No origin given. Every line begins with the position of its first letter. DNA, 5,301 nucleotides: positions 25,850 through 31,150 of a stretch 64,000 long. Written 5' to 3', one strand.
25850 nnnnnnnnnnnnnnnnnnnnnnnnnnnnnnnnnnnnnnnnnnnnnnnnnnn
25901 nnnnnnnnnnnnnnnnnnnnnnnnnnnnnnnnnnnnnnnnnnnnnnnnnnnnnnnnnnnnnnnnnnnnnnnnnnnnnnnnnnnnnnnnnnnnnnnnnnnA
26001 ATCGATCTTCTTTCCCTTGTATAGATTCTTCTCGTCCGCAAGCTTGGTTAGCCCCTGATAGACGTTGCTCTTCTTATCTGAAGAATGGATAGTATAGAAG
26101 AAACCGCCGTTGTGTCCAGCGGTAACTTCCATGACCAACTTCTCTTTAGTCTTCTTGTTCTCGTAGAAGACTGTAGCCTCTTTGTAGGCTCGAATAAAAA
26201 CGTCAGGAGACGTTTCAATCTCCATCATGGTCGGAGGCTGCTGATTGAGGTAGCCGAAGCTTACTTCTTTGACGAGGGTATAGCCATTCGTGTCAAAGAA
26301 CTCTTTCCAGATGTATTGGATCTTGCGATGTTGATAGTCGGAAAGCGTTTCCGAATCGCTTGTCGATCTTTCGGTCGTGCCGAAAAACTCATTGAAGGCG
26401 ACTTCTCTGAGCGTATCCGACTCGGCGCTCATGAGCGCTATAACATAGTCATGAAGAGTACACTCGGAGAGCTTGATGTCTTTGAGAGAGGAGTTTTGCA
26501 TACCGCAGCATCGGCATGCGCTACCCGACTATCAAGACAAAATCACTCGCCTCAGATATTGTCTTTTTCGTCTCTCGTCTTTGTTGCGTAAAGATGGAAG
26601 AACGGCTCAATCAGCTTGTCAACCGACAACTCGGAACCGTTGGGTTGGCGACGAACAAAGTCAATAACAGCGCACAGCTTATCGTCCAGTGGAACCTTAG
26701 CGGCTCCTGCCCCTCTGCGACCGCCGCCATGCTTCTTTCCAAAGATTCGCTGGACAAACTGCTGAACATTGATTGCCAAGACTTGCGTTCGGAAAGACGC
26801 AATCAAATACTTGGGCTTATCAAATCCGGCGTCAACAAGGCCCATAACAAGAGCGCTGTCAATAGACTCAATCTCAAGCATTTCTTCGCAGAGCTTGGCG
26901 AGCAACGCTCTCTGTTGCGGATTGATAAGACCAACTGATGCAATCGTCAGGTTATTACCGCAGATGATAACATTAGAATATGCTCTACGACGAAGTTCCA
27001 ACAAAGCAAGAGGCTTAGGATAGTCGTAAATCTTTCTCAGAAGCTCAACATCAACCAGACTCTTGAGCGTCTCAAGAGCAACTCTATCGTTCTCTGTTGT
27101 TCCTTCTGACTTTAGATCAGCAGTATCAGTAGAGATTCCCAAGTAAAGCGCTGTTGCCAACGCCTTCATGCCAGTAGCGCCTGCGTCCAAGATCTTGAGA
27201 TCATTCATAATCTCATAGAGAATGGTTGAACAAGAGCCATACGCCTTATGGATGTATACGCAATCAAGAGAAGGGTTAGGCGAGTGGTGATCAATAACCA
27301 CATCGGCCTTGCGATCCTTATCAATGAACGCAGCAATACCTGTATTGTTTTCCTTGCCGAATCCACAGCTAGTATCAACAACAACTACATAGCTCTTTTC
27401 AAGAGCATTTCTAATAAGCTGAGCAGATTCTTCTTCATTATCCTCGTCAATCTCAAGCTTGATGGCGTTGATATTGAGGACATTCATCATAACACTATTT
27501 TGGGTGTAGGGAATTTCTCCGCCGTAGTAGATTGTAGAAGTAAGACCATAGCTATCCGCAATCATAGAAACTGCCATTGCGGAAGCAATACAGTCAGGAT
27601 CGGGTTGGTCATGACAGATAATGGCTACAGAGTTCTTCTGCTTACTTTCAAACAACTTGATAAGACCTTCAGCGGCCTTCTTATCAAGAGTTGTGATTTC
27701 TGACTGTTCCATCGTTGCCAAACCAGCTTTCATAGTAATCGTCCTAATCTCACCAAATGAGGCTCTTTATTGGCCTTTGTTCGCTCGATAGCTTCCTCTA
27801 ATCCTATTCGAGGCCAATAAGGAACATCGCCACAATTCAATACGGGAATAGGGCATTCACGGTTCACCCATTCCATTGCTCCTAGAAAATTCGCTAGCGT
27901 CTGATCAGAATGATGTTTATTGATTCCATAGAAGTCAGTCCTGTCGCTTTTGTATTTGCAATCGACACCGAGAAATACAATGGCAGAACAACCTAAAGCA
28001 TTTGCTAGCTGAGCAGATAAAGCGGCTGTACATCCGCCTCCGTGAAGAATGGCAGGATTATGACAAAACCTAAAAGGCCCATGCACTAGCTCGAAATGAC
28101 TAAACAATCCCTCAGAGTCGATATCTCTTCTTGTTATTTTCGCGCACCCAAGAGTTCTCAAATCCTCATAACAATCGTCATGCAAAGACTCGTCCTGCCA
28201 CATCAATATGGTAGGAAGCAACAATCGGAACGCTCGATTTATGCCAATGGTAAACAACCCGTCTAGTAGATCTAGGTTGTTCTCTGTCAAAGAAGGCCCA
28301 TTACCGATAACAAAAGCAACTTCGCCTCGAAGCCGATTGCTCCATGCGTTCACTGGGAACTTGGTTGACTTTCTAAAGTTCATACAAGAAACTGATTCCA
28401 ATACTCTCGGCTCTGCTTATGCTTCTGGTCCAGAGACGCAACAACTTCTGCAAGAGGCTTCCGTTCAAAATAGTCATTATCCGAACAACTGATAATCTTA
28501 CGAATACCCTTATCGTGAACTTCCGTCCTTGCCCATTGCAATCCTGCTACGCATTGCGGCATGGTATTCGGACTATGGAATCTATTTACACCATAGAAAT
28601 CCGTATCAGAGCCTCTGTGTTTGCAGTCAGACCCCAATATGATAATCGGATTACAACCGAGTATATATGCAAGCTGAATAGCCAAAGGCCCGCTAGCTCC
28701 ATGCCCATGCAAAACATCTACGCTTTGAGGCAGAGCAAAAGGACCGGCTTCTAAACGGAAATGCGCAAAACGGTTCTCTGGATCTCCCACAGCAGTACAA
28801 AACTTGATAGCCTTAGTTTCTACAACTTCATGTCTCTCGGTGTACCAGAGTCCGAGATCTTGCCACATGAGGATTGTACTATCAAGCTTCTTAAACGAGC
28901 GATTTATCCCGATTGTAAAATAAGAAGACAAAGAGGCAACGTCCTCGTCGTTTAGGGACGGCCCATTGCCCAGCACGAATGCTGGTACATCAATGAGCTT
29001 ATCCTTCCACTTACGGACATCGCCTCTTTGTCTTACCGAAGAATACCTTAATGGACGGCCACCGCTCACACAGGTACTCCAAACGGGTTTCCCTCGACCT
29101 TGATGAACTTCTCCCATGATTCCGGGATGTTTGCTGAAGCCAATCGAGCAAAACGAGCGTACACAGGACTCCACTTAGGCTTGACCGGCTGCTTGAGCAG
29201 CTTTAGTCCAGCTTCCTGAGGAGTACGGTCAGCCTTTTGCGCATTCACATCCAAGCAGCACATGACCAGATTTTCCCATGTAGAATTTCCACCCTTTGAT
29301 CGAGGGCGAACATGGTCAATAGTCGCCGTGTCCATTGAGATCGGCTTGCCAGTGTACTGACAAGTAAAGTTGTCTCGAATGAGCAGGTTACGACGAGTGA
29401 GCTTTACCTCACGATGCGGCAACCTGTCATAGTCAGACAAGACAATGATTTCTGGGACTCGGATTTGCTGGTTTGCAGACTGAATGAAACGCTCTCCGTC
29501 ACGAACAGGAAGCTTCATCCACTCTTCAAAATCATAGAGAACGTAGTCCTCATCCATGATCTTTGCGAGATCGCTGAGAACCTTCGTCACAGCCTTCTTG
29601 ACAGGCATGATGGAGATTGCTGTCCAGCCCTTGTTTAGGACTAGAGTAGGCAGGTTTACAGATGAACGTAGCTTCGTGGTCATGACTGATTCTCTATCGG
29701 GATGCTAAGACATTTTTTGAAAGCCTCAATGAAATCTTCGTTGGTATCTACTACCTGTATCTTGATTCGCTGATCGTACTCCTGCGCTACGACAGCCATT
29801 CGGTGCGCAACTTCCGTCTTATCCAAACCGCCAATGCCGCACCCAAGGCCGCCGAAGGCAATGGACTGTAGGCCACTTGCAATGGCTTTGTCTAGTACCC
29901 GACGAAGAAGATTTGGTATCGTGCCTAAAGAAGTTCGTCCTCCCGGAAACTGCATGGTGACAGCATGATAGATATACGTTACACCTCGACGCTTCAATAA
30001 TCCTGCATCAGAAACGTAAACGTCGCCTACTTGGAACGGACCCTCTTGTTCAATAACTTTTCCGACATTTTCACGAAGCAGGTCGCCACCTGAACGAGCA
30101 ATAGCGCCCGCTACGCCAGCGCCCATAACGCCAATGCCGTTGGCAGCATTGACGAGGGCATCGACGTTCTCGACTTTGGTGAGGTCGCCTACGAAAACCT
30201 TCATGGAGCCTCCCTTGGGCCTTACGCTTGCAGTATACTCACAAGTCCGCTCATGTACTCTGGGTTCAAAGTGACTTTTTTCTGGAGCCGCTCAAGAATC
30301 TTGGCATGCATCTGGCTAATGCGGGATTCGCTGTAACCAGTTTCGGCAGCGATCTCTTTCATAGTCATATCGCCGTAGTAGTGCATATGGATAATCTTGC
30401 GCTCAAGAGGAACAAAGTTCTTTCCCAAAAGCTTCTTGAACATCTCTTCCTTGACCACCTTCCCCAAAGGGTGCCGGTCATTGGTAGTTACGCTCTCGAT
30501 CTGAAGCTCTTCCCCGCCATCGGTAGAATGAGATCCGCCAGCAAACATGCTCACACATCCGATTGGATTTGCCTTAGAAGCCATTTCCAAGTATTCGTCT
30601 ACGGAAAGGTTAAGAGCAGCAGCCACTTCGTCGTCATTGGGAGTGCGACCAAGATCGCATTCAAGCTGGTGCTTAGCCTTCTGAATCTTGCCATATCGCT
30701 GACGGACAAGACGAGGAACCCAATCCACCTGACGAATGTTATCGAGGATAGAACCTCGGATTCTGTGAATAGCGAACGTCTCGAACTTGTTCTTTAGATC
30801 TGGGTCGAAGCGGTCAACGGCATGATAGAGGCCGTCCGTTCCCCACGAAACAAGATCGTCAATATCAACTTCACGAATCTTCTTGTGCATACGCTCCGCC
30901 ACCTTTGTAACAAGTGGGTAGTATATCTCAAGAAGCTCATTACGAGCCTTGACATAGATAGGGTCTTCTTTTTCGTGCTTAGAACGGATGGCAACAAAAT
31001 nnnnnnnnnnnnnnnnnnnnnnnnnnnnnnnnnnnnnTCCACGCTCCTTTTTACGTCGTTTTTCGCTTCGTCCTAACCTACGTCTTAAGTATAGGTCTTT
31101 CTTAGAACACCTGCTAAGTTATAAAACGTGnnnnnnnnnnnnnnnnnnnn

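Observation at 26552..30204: Translationally coupled operon macrodomain - HNH - two GT42/DUF115-like paralogs - DHH/DHHA1 phosphoesterase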

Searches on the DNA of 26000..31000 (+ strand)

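Call 6: search_dna_similar(query=window:26000-31000:+, collection=phages, mode=distant, max_rows=20)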
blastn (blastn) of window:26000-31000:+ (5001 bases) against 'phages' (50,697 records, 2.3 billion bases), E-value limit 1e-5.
No match.
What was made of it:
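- Tried and rejected: No match (call 6).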

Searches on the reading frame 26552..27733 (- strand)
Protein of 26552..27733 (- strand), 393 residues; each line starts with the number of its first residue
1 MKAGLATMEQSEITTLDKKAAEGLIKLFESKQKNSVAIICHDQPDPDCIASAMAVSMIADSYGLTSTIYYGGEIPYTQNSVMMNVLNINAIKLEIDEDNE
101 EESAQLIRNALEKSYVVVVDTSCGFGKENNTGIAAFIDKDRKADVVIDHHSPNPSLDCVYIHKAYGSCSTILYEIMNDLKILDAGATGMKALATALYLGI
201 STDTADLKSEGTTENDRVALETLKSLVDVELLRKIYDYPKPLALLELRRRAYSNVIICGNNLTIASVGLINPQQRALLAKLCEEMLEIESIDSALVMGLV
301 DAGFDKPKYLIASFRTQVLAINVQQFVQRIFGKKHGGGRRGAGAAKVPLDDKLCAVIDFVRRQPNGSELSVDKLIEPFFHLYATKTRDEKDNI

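Call 4: search_protein_families(library=pfam, proteins=[window:26552-27733:-], max_evalue=1)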
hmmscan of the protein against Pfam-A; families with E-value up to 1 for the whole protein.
window:26552-27733:- (393 aa): 2 families
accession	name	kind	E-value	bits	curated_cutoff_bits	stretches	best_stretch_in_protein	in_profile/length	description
PF01368.27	DHH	-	2e-13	51.1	28.1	1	36-200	2-125/125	DHH family, N-terminal domain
PF02272.25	DHHA1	-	0.007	17.2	25.9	1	305-362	43-98/102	DHHA1 domain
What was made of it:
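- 26552..27733 (-): DHH/DHHA1 phosphoesterase (393 aa), NrnA/GdpP/TmPDE-like. Pfam DHH 2e-13, DHHA1 0.007 (call 4).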

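Call 5: search_protein_families(library=phrogs, proteins=[window:26552-27733:-], max_evalue=0.01)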
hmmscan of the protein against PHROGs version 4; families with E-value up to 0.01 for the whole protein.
window:26552-27733:- (393 aa): 0 families

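Call 18: search_protein_families(library=ncbifam, proteins=[window:26552-27733:-], max_evalue=0.1)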
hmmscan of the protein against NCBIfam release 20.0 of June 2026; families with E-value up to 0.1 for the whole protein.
window:26552-27733:- (393 aa): 10 families
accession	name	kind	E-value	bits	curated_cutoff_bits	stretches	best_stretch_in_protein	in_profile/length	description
NF003877.0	PRK05427.1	equivalog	1.3e-11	44.5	283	1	35-231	3-176/308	manganese-dependent inorganic pyrophosphatase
NF011445.0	PRK14869.2-1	equivalog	7.7e-07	27.9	483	1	146-230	332-414/548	putative manganese-dependent inorganic diphosphatase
NF011442.0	PRK14869.1-4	equivalog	4.2e-06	25.5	400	1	146-231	330-413/543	putative manganese-dependent inorganic diphosphatase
NF011440.0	PRK14869.1-2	equivalog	7e-06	24.9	746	1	146-231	325-408/541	putative manganese-dependent inorganic diphosphatase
NF011443.0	PRK14869.1-5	equivalog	4.5e-05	22.1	335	1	146-230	331-413/546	putative manganese-dependent inorganic diphosphatase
NF011448.0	PRK14869.2-4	equivalog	5.9e-05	21.5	562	1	146-232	346-431/563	putative manganese-dependent inorganic diphosphatase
NF011110.0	PRK14538.1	equivalog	0.00014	20.2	707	1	31-332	365-651/838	putative bifunctional signaling protein/50S ribosomal protein L9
NF011446.0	PRK14869.2-2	equivalog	0.0055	15.2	601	0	146-226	344-422/576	putative manganese-dependent inorganic diphosphatase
NF011441.0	PRK14869.1-3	equivalog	0.0062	15.2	753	0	146-230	330-412/548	putative manganese-dependent inorganic diphosphatase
NF011449.0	PRK14869.2-5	equivalog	0.02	13.9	411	0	158-229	246-313/451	putative manganese-dependent inorganic diphosphatase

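Call 19: search_protein_families(library=padloc, proteins=[window:26552-27733:-], max_evalue=0.1)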
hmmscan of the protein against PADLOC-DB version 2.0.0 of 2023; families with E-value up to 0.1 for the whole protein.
window:26552-27733:- (393 aa): 0 families

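Call 35: search_dna_similar(query=window:26552-27733:-, collection=phages, mode=protein, max_rows=25, max_evalue=0.00001)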
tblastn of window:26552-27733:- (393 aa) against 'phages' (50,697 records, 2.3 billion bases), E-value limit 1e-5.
Records with a match: 3; places in all: 3; records where one place covers at least 80% of the query: 0.
Best place of each record, by identity: <60% 3.
By first word of the organism name: Bacteriophage 3.
By host as written in the record: - 3.
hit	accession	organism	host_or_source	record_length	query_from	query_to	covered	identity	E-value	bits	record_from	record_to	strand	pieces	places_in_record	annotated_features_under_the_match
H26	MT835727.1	Bacteriophage sp.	human fecal samples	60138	27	303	70%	29.9%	2e-13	78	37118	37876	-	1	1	record has no annotation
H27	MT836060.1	Bacteriophage sp.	human fecal samples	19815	25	303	71%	28.0%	3e-9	65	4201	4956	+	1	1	record has no annotation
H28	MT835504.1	Bacteriophage sp.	human fecal samples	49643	25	303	71%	25.4%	3e-8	62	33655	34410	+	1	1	record has no annotation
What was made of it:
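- Tried and rejected: DHH matched only three unannotated gut phage contigs (call 35).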

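Call 53: search_solved_structures(query=window:26552-27733:-, max_evalue=0.01, show_alignments=2)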
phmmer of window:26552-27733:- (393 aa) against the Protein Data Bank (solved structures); distinct sequences matched with E-value up to 0.01: 7.
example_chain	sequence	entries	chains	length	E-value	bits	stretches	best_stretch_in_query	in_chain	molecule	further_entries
5o1u_A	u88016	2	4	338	0.0003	23.1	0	32-208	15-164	Phosphodiesterase | TmPDE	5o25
4ls9_A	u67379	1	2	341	0.00033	22.9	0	141-251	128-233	DHH family protein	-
5jju_A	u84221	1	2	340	0.00053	22.3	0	35-70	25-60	Uncharacterized protein Rv2837c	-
5cet_A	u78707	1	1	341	0.00053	22.2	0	35-70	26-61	Bifunctional oligoribonuclease and PAP phosphatase NrnA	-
9wbu_B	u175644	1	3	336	0.00057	22.1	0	35-70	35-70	Bifunctional oligoribonuclease and PAP phosphatase NrnA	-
9r7o_A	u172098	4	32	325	0.0011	21.2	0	31-71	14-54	DHH family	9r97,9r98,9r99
5o4z_A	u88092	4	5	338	0.0018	20.5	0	139-208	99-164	DHH/DHHA1-type phosphodiesterase TM1595 | phosphodiesterase TM1595 | phosphodiesterase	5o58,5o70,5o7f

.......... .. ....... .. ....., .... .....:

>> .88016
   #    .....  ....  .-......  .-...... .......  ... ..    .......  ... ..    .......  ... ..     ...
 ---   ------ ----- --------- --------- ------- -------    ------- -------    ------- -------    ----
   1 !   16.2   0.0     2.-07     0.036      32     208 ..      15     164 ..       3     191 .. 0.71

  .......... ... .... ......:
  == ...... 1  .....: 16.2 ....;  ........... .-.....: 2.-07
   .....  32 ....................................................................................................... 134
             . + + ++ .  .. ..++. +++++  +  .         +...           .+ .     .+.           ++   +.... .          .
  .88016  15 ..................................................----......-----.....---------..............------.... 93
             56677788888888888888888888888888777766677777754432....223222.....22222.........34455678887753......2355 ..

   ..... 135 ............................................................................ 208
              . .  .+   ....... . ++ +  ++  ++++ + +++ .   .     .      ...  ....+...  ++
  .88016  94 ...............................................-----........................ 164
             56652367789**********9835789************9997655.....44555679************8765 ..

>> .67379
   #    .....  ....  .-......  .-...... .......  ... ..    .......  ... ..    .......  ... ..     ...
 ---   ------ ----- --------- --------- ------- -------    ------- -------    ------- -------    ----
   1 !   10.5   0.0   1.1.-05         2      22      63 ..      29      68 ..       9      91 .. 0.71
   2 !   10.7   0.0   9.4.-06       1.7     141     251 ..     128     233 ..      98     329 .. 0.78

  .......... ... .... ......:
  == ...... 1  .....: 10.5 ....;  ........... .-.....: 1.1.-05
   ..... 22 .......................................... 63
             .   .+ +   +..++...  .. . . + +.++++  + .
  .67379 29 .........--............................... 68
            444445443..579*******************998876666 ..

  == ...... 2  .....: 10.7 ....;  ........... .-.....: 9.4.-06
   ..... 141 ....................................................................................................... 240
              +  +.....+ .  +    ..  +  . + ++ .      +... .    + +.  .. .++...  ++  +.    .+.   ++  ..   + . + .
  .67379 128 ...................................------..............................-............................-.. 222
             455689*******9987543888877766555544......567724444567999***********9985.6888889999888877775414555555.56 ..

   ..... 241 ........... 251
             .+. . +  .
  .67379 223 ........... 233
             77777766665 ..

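Call 83: find_homologous_proteins(query=window:26552-27733:-, max_evalue=0.001)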
Query window:26552-27733:- (393 aa): 173 proteins with E <= 0.001 among 8000 candidates; the best 120 are listed.
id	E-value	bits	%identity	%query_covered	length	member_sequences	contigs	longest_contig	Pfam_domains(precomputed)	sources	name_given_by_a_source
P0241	6.2e-255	863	99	100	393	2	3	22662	PF01368.28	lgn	-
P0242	3.7e-201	686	78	98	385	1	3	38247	PF01368.28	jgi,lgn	-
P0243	2.2e-176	604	71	98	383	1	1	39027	PF01368.28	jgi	-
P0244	7.4e-175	599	71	98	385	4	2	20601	PF01368.28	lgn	-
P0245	3.5e-174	597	70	98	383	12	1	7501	PF01368.28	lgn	-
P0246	5.8e-174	596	71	98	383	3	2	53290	PF01368.28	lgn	-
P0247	1.0e-173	595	71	97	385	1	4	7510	PF01368.28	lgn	-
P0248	1.5e-173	595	69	98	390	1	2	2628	PF01368.28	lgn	-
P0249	7.6e-172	589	71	96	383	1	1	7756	PF01368.28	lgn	-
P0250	4.4e-171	587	71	97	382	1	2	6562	PF01368.28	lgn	-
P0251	5.4e-167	573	68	98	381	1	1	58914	PF01368.28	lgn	-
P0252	4.4e-166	570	68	98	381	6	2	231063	PF01368.28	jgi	-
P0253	1.6e-165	568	68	98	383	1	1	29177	PF01368.28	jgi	-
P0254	2.2e-165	568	68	98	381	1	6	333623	PF01368.28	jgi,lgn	jgi:nanoRNase/pAp phosphatase (c-di-AMP/oligoRNAs hydrolase)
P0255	2.8e-164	564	66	98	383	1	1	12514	PF01368.28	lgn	-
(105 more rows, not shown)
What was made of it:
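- Closest known: NrnA/Pde2/TmPDE/GdpP-type DHH-DHHA1 phosphodiesterases. Same: JGI names homologues nanoRNase/pAp phosphatase (call 83).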

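Call 98: predict_structure(alignment_id=A3)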
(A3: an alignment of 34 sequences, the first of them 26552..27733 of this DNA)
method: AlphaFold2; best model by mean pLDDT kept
length: 393 residues; sequences in the alignment: 34
mean_pLDDT: 91.5   pTM: 0.85
mean pLDDT of the five models: 91.5, 91.0, 89.9, 89.8, 89.7
residues with pLDDT >= 90: 307; 70-90: 63; 50-70: 19; < 50: 4
segments of 3 or more residues with pLDDT < 50: none
pLDDT, mean of each block of 10 residues (from residue 1): 53 68 90 96 96 97 97 88 96 89 93 97 89 92 95 91 96 94 87 98 91 95 96 92 94 92 96 92 95 97 94 95 96 93 95 94 75 90 96 91
secondary structure, 60 per line:
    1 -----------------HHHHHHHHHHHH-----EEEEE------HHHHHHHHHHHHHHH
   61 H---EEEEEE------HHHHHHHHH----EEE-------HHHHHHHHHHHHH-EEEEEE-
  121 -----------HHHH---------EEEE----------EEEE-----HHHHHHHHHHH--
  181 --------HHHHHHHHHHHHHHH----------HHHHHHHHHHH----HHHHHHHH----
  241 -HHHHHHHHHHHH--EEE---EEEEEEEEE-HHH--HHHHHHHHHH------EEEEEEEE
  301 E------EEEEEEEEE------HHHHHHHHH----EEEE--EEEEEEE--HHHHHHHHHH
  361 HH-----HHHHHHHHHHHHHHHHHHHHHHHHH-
elements in order: H18-29 E35-39 H46-61 E65-70 H77-85 E90-92 H100-112 E114-119 H132-135 E145-148 E159-162 H168-178 H189-203 H214-224 H229-236 H242-253 E256-258 E262-270 H277-286 E293-301 E308-316 H323-331 E336-339 E342-348 H351-362 H368-392
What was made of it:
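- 26552..27733 (-): AF2 pLDDT 91.5 (call 98).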
